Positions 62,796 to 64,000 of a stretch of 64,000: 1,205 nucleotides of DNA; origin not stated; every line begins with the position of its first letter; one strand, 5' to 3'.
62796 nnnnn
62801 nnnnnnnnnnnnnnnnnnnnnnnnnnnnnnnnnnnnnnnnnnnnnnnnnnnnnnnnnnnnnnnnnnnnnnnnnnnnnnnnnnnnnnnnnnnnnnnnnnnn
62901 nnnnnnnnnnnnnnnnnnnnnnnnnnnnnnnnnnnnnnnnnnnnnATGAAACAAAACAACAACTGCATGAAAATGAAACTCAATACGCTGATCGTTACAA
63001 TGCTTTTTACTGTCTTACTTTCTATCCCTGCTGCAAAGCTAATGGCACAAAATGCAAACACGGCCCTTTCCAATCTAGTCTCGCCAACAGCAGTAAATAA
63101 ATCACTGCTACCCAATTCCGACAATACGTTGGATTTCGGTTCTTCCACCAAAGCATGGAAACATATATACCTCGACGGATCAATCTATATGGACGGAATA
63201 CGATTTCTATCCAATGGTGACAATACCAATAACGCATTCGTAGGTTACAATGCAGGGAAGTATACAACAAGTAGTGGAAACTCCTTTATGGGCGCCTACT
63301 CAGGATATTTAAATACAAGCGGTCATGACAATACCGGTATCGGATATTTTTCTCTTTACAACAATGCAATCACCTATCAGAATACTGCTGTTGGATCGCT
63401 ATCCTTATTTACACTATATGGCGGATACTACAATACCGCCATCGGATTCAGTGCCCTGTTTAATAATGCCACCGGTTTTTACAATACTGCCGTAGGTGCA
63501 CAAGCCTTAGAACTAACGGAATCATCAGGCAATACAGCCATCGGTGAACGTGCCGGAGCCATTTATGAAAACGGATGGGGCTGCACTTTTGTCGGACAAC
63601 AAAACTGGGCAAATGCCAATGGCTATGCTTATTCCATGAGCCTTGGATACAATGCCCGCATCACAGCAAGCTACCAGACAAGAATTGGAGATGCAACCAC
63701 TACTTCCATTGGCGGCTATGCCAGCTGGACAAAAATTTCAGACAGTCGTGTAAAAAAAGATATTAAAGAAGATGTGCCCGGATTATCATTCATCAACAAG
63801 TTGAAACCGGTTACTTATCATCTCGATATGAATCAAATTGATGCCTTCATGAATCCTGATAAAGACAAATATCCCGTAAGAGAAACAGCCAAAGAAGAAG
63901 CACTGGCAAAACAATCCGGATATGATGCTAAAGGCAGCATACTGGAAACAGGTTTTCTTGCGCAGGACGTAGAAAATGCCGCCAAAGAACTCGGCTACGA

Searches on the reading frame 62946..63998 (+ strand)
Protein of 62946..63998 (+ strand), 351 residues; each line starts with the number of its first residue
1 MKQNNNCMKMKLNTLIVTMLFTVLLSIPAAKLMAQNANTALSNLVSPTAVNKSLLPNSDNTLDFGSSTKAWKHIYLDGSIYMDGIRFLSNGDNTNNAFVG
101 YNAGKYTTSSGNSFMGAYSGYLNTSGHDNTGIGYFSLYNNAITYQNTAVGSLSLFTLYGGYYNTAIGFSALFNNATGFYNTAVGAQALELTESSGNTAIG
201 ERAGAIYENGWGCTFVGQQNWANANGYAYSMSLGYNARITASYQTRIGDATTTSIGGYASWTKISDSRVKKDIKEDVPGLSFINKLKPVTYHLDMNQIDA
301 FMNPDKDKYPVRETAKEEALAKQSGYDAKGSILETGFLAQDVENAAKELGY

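Call 44: search_protein_families(library=pfam, proteins=[window:62946-63998:+])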
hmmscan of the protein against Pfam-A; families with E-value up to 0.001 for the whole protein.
window:62946-63998:+ (351 aa): 1 family
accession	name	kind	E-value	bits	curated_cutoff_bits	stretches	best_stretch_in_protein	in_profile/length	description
PF13884.11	Peptidase_S74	-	7.9e-09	36.1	22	1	265-350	1-57/58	Chaperone of endosialidase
